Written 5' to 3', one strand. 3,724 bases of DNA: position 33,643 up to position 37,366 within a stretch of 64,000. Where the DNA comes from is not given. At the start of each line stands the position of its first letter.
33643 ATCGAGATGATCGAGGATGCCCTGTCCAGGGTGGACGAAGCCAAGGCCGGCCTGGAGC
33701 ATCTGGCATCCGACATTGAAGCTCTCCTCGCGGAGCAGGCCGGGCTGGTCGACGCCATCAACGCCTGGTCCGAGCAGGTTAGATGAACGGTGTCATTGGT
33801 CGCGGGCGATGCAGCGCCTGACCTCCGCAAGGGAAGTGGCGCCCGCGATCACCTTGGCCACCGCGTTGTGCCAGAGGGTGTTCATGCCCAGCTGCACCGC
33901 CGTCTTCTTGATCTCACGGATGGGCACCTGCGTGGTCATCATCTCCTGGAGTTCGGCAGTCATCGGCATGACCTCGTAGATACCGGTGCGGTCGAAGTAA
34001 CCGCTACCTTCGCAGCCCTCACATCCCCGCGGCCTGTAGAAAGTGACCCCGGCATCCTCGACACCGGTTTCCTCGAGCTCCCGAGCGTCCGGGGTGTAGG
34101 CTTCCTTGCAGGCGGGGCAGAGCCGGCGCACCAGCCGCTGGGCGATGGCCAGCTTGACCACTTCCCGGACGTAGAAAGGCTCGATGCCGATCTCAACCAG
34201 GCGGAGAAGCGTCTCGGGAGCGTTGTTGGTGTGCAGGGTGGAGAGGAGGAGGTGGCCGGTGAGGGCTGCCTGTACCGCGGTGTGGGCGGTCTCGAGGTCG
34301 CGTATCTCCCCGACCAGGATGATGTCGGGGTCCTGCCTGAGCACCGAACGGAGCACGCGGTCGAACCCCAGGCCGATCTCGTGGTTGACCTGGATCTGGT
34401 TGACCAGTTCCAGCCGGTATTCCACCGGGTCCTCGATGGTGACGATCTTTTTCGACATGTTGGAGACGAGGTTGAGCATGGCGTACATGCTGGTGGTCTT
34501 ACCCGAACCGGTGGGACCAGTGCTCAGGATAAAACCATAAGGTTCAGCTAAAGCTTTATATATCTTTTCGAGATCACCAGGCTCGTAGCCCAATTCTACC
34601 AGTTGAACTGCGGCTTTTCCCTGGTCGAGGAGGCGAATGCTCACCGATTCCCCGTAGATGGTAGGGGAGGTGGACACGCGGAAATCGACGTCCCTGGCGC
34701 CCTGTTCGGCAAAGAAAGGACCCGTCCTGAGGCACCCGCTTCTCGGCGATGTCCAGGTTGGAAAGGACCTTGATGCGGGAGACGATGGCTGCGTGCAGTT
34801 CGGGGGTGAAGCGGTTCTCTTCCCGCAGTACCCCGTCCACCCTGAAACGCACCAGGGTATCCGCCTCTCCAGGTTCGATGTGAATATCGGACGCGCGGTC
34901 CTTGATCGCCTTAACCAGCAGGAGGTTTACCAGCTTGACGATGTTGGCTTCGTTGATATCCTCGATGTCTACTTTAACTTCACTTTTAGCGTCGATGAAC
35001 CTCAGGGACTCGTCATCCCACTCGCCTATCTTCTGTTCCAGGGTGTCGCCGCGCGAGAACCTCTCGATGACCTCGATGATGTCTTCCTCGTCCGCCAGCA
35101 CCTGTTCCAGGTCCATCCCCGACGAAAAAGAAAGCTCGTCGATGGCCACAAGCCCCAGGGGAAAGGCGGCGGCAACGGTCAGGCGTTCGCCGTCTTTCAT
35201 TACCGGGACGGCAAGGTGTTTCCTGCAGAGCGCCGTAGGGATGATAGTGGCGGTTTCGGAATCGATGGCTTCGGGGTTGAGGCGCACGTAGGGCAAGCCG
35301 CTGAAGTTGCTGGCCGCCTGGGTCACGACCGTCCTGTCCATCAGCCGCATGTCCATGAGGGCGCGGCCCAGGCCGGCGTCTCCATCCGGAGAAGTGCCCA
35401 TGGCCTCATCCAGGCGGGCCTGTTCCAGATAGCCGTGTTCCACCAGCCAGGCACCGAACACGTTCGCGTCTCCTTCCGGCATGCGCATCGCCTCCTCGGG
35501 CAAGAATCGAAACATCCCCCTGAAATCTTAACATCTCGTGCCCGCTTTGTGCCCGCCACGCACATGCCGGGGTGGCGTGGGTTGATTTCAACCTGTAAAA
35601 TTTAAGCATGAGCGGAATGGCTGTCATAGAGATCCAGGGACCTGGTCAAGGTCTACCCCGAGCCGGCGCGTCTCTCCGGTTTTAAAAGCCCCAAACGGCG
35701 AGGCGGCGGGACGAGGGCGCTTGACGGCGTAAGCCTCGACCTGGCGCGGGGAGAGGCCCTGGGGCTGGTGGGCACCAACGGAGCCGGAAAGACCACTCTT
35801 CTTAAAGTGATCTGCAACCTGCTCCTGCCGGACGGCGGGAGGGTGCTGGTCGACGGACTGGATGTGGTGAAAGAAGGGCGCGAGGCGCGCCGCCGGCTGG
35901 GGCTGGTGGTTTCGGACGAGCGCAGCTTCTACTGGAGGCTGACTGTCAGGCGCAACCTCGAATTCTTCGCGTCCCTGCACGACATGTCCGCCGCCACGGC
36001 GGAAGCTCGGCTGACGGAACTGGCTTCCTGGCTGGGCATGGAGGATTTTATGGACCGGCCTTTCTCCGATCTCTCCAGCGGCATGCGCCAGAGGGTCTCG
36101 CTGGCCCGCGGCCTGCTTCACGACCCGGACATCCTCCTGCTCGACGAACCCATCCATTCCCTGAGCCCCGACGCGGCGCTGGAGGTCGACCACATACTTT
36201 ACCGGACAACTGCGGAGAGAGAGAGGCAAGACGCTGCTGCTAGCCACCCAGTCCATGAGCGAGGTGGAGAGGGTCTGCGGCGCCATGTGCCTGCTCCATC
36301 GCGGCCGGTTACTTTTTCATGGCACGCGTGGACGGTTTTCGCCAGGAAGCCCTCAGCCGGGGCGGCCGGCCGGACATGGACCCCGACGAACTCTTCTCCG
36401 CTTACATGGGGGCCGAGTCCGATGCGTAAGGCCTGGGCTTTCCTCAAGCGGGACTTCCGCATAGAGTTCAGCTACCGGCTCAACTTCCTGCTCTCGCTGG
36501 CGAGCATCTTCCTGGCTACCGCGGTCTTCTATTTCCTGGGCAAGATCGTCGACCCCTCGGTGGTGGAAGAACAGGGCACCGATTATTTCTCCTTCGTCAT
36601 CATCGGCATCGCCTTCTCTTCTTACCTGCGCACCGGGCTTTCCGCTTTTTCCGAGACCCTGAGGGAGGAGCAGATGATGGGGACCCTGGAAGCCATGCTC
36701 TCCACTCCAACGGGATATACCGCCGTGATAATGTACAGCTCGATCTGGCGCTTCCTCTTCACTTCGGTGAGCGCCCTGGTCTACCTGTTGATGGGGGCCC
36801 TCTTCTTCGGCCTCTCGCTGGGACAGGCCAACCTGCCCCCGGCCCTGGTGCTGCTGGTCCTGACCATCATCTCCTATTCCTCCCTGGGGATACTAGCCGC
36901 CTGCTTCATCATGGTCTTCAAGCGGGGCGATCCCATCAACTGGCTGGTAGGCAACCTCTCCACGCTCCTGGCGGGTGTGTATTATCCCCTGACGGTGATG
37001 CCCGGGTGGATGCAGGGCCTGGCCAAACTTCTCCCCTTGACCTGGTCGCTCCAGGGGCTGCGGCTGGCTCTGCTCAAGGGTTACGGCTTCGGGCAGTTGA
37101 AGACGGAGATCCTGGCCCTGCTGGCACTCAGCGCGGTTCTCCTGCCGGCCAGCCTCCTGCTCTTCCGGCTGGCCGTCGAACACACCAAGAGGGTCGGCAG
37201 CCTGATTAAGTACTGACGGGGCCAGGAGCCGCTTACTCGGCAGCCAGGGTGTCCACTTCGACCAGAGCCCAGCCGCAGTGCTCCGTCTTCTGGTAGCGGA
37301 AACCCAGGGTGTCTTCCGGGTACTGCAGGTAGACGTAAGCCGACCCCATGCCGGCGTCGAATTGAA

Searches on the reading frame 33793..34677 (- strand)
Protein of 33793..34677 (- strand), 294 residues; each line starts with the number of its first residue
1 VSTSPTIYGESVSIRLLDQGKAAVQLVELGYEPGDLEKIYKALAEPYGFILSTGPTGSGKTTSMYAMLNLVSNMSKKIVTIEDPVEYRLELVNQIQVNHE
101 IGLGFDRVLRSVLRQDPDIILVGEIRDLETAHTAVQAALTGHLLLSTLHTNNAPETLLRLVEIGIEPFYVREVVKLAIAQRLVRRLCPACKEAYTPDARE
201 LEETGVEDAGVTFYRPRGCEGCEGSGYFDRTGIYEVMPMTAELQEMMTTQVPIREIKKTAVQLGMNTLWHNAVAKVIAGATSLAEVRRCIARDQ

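Call 35: search_protein_families(library=pfam, proteins=[window:33793-34677:-], max_evalue=0.001)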
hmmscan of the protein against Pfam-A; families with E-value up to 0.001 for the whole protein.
window:33793-34677:- (294 aa): 1 family
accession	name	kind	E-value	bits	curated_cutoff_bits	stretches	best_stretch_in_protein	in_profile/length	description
PF00437.27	T2SSE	-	1.9e-95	320.1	24.9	1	1-288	96-370/370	Type II/IV secretion system protein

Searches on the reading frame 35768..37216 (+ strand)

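Call 35: search_protein_families(library=pfam, proteins=[window:35768-37216:+], max_evalue=0.001)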
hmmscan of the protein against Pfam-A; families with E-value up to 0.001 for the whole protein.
window:35768-37216:+ (482 aa): 4 families
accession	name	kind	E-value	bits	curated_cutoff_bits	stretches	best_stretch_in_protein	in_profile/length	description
PF00005.33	ABC_tran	-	5.7e-28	98.7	25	1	1-129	17-136/137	ABC transporter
PF01061.29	ABC2_membrane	-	5.2e-16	59.3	26.9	1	223-435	8-210/211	ABC-2 type transporter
PF12698.13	ABC2_membrane_3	-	9e-09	35.3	31.6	1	268-463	155-346/347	ABC-2 family transporter protein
PF13304.12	AAA_21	-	0.00015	22.3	27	0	96-136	232-275/304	AAA domain, putative AbiEii toxin, Type IV TA system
